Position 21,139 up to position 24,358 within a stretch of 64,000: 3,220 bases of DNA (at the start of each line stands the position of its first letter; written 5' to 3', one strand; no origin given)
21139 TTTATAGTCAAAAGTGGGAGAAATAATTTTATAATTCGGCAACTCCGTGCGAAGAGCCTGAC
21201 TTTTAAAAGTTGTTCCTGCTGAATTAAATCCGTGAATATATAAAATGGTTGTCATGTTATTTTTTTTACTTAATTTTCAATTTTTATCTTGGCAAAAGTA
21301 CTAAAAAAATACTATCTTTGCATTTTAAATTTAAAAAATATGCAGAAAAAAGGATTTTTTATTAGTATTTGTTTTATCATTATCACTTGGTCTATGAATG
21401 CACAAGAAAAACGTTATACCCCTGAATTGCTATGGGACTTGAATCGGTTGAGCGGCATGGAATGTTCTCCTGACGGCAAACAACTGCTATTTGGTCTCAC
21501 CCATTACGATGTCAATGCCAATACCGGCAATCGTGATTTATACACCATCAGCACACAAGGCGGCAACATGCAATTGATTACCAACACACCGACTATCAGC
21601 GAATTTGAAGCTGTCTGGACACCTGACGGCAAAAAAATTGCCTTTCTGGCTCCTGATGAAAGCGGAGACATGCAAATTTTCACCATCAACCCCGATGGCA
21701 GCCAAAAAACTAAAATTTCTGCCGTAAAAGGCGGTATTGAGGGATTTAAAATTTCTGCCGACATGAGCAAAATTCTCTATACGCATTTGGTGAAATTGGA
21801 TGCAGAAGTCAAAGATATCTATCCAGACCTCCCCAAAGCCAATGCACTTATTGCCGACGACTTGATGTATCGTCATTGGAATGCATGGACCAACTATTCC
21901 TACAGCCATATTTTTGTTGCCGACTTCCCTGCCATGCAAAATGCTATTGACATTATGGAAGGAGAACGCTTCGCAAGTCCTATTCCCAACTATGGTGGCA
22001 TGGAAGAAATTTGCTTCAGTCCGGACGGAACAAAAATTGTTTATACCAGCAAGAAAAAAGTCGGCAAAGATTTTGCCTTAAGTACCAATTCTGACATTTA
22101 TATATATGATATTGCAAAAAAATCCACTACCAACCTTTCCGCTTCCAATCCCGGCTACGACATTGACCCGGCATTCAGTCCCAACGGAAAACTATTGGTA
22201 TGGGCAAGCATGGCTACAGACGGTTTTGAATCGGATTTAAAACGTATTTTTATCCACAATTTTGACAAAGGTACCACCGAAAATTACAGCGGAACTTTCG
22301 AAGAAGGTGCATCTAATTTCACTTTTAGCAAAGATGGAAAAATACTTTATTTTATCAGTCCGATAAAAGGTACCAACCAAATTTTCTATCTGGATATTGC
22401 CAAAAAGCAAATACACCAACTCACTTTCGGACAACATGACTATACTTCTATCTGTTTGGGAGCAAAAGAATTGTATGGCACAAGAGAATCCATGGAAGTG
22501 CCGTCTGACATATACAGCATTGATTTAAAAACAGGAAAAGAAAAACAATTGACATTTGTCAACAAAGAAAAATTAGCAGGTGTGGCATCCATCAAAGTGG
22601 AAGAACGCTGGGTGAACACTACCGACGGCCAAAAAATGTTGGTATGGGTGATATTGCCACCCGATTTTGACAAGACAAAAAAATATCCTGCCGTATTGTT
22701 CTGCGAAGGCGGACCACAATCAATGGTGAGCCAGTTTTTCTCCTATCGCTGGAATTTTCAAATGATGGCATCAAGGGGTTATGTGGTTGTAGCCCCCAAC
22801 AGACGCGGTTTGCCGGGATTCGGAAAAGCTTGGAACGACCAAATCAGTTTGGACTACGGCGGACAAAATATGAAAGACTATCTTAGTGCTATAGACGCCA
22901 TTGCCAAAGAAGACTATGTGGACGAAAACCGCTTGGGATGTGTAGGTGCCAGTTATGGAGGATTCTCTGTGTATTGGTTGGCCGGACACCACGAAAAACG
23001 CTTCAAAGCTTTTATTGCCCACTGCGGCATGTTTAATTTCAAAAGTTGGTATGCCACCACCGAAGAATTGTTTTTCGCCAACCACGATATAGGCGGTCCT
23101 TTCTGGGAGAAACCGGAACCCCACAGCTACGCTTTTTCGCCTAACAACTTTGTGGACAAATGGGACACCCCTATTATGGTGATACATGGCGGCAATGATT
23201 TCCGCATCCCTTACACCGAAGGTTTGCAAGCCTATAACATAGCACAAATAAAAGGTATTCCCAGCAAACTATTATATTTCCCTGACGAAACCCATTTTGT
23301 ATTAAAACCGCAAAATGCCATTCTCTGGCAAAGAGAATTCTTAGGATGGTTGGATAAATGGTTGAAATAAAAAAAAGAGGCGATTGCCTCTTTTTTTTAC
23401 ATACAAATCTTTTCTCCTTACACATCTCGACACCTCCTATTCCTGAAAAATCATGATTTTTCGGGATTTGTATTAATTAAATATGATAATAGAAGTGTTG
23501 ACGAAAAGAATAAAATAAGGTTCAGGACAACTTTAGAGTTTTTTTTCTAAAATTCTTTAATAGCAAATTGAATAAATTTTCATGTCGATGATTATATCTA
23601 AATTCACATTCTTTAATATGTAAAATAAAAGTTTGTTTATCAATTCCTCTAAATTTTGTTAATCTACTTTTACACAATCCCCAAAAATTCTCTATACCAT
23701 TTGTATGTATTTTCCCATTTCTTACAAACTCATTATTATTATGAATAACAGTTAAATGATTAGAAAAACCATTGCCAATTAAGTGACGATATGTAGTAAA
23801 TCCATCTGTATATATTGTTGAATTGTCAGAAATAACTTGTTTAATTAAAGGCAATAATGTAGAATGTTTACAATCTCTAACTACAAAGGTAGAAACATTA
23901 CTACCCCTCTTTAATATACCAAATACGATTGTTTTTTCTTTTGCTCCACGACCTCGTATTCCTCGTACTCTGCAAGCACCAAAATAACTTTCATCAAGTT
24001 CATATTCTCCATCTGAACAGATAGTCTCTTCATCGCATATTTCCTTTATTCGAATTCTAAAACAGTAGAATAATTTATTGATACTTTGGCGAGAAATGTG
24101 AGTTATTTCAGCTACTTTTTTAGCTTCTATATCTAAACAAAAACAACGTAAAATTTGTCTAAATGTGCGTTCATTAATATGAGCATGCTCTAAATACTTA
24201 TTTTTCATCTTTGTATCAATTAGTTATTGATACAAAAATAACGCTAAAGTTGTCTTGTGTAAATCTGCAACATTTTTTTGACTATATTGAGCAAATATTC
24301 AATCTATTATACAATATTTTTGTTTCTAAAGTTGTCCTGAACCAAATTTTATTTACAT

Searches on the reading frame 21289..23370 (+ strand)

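Call 70: search_protein_families(library=pfam, proteins=[window:21289-23370:+], max_evalue=0.01)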
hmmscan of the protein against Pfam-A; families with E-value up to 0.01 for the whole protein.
window:21289-23370:+ (693 aa): 15 families
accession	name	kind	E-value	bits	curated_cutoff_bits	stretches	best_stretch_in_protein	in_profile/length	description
PF00326.27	Peptidase_S9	-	3.2e-54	184.1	22.6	1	485-693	2-211/213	Prolyl oligopeptidase family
PF07676.18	PD40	-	1.1e-24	86.2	20.9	4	286-310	6-30/38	WD40-like Beta Propeller Repeat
PF02129.25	Peptidase_S15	-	6.9e-12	46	23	1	446-590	1-139/262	X-Pro dipeptidyl-peptidase (S15 family)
PF00930.27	DPPIV_N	-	3.4e-10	39.6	22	1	331-428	227-330/354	Dipeptidyl peptidase IV (DPP IV) N-terminal region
PF00561.26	Abhydrolase_1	-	9e-10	39.1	25.8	1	467-584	1-103/245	alpha/beta hydrolase fold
PF20434.5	BD-FAE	-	1e-06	28.9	26.8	1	462-645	9-208/215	BD-FAE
PF25174.1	Beta-prop_THOC3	-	4.4e-06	26.3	305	1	264-388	65-177/272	THOC3 beta-propeller domain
PF12146.15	Hydrolase_4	-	7.8e-06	25.8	27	1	490-586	24-115/239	Serine aminopeptidase, S33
PF00756.26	Esterase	-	1.8e-05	25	22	1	447-608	5-159/251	Putative esterase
PF01738.24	DLH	-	0.00018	21.6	21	1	492-675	36-192/217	Dienelactone hydrolase family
PF08450.18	SGL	-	0.001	19.2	26.3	0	42-117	75-148/246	SMP-30/Gluconolactonase/LRE-like region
PF14583.12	Pectate_lyase22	-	0.0023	17.1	30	0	345-428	42-124/386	Oligogalacturonate lyase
PF07224.18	Chlorophyllase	-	0.0035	16.6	26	1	461-569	37-138/301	Chlorophyllase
PF12740.14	PETase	-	0.0045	16.9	28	0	480-587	64-164/263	PET hydrolase-like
PF12697.13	Abhydrolase_6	-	0.0084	17.2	26.3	0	486-586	12-100/217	Alpha/beta hydrolase family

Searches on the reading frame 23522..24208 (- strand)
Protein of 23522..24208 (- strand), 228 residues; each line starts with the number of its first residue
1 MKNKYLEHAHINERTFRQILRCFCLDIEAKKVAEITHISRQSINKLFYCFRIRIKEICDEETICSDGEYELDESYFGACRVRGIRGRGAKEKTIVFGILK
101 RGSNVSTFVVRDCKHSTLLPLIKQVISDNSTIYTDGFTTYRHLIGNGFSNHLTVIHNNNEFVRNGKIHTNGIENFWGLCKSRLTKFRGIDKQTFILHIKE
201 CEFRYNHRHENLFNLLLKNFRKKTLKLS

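Call 70: search_protein_families(library=pfam, proteins=[window:23522-24208:-], max_evalue=0.01)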
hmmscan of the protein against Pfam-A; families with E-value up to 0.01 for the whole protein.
window:23522-24208:- (228 aa): 1 family
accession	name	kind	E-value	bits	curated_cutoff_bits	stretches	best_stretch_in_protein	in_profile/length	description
PF12762.13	DDE_Tnp_IS1595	-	5.4e-24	85.4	27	1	67-206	4-153/153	ISXO2-like transposase domain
